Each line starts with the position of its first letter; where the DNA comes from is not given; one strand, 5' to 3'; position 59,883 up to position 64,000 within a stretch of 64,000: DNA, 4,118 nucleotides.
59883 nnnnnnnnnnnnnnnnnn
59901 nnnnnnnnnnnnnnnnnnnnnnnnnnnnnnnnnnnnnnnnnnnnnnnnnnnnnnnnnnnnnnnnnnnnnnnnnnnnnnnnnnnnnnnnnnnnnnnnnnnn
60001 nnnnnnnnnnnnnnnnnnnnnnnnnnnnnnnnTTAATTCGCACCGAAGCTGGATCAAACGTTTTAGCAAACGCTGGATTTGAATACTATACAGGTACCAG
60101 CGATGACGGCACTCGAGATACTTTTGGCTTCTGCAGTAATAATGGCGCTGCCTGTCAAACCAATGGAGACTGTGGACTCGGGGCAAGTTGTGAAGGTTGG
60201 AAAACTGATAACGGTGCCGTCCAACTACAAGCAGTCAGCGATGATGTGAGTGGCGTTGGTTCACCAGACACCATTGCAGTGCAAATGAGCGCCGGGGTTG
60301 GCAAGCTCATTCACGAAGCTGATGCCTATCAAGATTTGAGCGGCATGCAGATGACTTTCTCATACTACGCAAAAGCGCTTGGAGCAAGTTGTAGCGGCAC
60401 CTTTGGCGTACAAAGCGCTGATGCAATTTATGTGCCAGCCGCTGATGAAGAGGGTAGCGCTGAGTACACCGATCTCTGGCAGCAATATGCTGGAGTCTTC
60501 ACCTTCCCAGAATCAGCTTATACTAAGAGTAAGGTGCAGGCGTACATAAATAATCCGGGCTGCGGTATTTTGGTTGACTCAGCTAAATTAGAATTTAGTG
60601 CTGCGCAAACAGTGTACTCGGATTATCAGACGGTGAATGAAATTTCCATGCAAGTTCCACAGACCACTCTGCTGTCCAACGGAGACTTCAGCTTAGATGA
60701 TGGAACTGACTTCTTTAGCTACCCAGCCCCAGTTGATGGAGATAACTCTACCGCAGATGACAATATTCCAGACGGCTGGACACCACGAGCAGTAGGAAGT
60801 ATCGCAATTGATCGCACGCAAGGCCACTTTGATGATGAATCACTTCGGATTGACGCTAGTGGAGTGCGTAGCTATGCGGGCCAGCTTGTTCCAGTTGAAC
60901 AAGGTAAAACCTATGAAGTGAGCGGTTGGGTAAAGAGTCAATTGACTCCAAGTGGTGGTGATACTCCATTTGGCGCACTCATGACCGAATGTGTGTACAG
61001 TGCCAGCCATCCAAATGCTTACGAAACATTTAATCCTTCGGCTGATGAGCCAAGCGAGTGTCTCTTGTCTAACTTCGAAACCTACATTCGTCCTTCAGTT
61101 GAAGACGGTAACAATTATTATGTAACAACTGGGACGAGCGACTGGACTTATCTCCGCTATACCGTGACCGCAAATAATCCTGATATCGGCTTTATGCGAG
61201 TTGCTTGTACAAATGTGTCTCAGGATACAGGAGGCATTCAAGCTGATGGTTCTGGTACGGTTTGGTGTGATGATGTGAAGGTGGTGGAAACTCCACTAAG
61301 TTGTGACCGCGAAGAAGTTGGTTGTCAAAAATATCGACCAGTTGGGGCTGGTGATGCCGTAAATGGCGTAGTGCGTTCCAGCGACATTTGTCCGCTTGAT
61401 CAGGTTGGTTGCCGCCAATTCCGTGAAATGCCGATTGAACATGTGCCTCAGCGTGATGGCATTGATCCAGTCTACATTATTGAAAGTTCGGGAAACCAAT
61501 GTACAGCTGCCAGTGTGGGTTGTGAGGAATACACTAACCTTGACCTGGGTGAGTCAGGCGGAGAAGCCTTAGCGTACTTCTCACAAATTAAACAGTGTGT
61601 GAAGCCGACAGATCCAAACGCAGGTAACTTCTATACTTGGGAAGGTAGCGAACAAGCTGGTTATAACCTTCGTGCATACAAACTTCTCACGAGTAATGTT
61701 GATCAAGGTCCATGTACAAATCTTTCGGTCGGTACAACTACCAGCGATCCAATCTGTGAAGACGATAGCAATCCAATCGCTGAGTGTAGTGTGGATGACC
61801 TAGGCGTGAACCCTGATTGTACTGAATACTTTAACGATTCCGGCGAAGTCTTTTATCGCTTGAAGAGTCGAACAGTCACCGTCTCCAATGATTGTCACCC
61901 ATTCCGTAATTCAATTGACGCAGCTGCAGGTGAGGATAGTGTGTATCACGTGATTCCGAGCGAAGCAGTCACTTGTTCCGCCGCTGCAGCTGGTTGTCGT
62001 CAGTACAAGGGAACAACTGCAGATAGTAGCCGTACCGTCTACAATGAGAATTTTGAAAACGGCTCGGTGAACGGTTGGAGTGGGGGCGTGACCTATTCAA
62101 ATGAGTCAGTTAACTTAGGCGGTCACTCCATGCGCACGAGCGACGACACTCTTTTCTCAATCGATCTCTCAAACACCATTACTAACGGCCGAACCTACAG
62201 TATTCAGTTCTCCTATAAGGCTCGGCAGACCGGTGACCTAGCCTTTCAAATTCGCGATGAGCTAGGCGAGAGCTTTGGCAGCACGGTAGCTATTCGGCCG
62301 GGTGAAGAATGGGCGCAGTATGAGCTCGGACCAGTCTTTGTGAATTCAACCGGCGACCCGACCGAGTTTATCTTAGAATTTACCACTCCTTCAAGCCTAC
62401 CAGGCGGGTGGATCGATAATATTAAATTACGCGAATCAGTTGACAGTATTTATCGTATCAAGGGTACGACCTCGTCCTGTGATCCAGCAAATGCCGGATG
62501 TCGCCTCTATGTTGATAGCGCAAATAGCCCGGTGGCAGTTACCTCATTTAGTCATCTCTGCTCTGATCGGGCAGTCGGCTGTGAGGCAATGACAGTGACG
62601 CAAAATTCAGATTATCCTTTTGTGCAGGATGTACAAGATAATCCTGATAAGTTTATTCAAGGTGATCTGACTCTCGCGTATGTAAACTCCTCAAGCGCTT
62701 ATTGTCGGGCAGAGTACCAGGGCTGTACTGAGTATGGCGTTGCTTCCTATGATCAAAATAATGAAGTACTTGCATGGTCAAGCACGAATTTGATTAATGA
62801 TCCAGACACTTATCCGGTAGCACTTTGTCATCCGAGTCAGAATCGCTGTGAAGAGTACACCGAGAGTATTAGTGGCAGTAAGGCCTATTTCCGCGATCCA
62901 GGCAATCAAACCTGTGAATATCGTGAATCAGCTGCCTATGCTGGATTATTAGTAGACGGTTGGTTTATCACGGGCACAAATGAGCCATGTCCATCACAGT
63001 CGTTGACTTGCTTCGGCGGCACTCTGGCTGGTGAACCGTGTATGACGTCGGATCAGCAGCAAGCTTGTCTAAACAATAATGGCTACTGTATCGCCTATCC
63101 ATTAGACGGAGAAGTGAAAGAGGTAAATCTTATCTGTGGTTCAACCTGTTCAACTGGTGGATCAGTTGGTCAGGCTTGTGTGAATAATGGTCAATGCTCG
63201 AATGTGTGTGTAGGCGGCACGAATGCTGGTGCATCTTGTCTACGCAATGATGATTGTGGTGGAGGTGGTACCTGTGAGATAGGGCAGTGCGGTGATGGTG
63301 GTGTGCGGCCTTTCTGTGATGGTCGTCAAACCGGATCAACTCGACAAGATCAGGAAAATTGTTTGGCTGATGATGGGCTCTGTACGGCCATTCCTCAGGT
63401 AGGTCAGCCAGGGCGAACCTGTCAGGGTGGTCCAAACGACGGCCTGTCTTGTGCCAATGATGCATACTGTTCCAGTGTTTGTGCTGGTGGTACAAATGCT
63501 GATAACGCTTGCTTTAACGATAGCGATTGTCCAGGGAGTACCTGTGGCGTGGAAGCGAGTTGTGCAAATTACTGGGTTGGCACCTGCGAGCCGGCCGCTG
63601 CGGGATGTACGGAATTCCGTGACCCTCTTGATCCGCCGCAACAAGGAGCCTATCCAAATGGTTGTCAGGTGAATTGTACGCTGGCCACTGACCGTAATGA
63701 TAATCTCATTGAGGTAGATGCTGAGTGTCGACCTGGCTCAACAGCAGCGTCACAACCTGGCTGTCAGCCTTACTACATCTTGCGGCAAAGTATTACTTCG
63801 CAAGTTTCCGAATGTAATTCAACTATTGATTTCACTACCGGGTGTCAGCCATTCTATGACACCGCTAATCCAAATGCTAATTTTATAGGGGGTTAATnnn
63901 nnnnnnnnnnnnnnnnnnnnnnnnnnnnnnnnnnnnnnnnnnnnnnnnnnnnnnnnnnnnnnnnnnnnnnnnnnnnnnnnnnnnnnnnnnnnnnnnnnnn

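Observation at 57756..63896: A 2046 aa Cys-rich giant surface protein with a reiterated C-x4-GC-x2-[YF] module and CBM-like domains.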

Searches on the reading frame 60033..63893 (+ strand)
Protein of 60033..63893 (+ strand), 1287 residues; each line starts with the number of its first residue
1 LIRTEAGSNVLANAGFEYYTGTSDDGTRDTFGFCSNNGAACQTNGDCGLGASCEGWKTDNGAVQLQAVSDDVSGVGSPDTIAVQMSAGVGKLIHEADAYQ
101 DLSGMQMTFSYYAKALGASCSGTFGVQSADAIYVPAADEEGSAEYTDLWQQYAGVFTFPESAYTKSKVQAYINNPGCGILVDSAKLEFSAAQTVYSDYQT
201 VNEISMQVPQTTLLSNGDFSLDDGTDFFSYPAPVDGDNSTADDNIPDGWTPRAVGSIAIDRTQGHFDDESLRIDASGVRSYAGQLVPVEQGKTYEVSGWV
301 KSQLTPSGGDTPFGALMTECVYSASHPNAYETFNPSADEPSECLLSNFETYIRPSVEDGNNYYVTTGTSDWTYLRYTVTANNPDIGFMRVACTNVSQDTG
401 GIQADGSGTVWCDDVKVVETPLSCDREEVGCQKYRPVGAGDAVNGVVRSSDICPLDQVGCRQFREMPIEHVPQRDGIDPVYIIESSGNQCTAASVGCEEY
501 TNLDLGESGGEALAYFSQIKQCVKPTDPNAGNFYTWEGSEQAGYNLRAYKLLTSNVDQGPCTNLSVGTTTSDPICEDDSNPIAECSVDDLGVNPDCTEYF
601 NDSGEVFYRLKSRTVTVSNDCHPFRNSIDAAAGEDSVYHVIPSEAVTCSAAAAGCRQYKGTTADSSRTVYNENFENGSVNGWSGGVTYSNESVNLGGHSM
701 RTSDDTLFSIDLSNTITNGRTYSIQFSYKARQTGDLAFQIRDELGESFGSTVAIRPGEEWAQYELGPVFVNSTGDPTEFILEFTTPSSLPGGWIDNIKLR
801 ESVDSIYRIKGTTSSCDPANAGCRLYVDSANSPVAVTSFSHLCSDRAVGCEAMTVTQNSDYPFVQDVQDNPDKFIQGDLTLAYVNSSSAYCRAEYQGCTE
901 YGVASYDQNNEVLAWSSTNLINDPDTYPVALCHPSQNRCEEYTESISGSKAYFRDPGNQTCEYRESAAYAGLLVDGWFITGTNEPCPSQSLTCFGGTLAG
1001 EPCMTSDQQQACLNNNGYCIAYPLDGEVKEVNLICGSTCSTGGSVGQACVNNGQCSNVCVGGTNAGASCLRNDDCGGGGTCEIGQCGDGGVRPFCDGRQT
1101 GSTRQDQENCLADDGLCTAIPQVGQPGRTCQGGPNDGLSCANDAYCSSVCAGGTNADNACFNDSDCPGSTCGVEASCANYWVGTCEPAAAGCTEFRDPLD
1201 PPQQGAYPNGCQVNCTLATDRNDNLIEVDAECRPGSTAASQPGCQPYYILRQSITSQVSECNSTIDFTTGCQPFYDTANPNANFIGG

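Call 47: predict_structure(alignment_id=A2)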
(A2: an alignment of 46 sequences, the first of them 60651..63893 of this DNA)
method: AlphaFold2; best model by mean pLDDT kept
length: 1081 residues; sequences in the alignment: 46
mean_pLDDT: 73.6   pTM: 0.49
mean pLDDT of the five models: 73.6, 72.0, 71.5, 69.6, 65.1
residues with pLDDT >= 90: 276; 70-90: 396; 50-70: 208; < 50: 201
segments of 3 or more residues with pLDDT < 50: 1-4, 18-20, 25-33, 134-156, 663-667, 684-694, 714-755, 781-783, 817-823, 916-921, 945-957, 959-967, 973-990, 1006-1011, 1013-1015, 1030-1049, 1071-1073
pLDDT, mean of each block of 10 residues (from residue 1): 49 56 48 54 74 84 85 83 81 88 75 85 81 48 38 53 83 77 85 59 89 72 90 86 91 87 87 84 86 92 83 95 95 86 96 95 94 93 90 96 95 95 93 94 91 73 91 86 79 90 95 91 91 94 85 87 88 92 91 80 69 88 93 84 77 59 51 71 49 59 71 48 45 40 41 50 55 60 71 87 94 67 64 77 73 86 84 83 69 86 88 55 61 62 51 44 51 43 43 52 51 50 52 42 40 58 55 50 37
secondary structure, 60 per line:
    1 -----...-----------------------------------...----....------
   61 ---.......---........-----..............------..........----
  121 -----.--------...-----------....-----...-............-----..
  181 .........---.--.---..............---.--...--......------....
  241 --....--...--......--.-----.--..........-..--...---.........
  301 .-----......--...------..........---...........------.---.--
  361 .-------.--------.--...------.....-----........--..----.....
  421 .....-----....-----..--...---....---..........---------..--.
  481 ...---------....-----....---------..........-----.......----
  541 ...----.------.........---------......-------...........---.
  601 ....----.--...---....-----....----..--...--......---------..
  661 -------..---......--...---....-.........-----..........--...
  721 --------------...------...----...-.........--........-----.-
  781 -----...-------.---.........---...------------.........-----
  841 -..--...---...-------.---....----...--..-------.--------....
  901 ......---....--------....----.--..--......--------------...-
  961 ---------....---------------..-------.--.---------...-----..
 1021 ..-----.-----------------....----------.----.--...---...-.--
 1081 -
elements in order (helices of 4 or more, strands of 3 or more residues): E6-8 E44-46 E51-54 E64-70 E74-81 E87-100 E107-116 H149-152 E158-160 E162-173 E179-189 E200-213 E225-230 E237-240 E254-259 E271-277 E292-296 H297-301 E307-312 E315-317 E324-333 E337-347 E390-394 E400-404 E416-420 H421-425 E431-434 E450-453 E460-466 E480-483 E493-496 E502-505 E515-524 E530-536 E541-543 E555-563 E573-578 E586-596 E600-604 E618-621 E627-630 E644-649 E673-678 H687-690 E692-700 E706-715 E735-737 E744-746 E755-763 E766-773 E786-788 H800-808 E812-814 E827-835 E852-854 H866-869 E874-876 H897-906 E910-913 E922-925 H937-942 E970-973 E1011-1013 E1019-1022 H1046-1049 E1068-1070

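Call 102: search_protein_families(library=phrogs, proteins=[window:60033-63893:+], max_evalue=0.1)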
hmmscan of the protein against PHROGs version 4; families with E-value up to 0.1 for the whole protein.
window:60033-63893:+ (1287 aa): 0 families

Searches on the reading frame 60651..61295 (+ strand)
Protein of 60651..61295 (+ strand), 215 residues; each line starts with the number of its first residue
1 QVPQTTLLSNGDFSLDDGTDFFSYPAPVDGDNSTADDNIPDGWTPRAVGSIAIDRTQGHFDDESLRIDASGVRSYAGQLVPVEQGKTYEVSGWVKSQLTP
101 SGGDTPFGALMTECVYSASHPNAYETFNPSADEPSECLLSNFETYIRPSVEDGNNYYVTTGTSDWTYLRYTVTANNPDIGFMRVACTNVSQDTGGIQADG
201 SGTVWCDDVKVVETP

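Call 87: search_protein_families(library=pfam, proteins=[window:60651-61295:+], max_evalue=1)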
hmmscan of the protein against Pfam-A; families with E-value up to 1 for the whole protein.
window:60651-61295:+ (215 aa): 1 family
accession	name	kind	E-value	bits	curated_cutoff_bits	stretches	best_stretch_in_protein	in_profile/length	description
PF02018.23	CBM_4_9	-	1.2e-05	26.1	25.9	1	32-96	6-73/136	Carbohydrate binding domain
